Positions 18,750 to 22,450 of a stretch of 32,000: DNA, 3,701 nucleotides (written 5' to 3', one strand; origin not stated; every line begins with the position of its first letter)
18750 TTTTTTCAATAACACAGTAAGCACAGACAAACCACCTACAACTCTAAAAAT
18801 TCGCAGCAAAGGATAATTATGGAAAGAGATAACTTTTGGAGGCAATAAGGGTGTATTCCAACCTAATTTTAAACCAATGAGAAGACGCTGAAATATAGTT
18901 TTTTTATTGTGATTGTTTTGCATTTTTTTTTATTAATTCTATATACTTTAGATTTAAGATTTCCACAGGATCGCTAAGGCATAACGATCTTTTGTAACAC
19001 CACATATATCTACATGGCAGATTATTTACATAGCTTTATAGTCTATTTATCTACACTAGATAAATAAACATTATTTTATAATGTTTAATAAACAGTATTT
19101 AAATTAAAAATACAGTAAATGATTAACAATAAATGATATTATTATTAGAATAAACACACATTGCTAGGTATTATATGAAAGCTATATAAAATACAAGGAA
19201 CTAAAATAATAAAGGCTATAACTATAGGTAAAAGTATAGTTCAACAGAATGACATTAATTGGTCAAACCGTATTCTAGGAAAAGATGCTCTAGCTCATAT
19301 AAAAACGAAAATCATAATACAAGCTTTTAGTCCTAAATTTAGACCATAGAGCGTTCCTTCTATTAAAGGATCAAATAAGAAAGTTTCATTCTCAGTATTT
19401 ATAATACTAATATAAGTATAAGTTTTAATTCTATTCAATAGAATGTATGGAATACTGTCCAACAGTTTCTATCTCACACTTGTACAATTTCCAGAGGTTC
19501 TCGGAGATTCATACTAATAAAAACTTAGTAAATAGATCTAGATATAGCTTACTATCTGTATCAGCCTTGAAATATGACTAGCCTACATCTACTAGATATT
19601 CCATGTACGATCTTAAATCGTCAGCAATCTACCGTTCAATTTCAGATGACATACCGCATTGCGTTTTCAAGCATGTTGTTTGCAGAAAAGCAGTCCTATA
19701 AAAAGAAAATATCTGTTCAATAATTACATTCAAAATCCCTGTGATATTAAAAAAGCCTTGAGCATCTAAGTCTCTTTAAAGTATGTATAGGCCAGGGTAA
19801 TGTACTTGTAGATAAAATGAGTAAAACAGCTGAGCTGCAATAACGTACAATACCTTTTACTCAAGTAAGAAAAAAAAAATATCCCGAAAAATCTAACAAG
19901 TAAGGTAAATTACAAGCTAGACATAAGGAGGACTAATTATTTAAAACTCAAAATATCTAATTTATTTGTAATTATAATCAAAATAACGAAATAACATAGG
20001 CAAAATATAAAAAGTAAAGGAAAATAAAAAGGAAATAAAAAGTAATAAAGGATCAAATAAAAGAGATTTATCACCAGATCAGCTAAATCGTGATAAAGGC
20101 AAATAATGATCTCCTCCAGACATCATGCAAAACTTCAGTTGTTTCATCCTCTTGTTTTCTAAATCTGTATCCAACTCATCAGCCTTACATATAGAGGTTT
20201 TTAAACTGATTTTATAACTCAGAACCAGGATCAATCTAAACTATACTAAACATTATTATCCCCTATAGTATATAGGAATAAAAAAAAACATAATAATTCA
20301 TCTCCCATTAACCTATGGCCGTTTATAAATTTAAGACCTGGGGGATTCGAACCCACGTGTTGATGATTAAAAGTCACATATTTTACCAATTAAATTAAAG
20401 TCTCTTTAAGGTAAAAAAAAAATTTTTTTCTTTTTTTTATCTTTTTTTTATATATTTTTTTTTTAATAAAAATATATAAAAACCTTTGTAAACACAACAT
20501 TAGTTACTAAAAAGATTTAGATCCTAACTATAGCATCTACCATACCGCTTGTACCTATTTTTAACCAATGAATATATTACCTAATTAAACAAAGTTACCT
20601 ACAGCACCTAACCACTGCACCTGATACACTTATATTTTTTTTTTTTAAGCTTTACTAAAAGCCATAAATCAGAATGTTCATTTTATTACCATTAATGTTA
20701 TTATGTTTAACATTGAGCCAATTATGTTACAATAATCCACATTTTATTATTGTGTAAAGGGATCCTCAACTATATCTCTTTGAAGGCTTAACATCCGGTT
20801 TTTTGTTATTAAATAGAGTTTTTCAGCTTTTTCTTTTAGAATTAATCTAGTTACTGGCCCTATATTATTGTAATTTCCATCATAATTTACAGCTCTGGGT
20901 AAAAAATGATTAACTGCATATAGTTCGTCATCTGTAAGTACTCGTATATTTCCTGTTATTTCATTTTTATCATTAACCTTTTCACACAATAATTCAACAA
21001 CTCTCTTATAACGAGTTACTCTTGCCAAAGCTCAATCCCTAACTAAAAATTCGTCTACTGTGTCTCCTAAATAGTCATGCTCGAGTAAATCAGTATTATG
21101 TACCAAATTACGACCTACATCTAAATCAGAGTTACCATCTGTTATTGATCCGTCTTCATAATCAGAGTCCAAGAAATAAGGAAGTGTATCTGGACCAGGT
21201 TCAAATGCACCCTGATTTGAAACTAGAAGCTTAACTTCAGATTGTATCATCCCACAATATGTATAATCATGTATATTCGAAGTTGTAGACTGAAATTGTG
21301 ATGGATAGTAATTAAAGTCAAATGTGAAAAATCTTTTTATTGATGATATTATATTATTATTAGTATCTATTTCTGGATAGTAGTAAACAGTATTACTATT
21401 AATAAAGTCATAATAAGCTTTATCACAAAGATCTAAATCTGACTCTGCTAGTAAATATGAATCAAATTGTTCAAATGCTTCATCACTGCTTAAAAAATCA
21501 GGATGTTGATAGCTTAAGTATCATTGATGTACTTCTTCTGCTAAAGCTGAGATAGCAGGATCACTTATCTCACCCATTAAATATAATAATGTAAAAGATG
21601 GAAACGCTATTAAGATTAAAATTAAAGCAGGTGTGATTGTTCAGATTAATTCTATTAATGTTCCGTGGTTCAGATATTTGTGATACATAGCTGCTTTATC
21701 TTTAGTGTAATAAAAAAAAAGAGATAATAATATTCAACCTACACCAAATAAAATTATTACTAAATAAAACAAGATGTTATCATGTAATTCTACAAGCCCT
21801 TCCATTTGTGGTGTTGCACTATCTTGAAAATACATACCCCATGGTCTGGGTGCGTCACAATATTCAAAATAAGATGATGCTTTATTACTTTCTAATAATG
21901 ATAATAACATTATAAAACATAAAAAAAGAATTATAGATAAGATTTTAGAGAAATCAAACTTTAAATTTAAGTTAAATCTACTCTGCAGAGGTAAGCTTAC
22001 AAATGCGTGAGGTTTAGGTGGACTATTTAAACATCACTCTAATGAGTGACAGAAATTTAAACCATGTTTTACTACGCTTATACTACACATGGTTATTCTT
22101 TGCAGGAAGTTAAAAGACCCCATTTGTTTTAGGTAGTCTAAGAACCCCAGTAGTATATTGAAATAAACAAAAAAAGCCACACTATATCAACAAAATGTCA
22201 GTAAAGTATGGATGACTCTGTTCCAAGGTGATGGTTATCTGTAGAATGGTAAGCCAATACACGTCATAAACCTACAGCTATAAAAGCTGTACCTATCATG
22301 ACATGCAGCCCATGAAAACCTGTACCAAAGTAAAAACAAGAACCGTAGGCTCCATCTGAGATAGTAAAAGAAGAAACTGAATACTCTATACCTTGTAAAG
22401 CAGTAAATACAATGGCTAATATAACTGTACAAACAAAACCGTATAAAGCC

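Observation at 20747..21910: cox2 N-terminus fused to an unrelated 240-aa tail: a CMS-like chimeric ORF directly downstream of cox3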

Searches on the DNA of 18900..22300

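Call 24: search_rna_families(source=window, start=18900, end=22300, threshold=evalue, max_evalue=5)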
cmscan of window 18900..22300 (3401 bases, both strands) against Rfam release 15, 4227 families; matches with E-value up to 5: 2.
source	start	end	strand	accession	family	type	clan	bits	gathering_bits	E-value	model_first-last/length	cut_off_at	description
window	20332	20404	-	RF00005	tRNA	Gene; tRNA;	CL00001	56.2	29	1e-10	1-71/71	no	tRNA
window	21618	21704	+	RF00809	mir-241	Gene; miRNA;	-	20.6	63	0.45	1-74/74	no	mir-241 microRNA precursor family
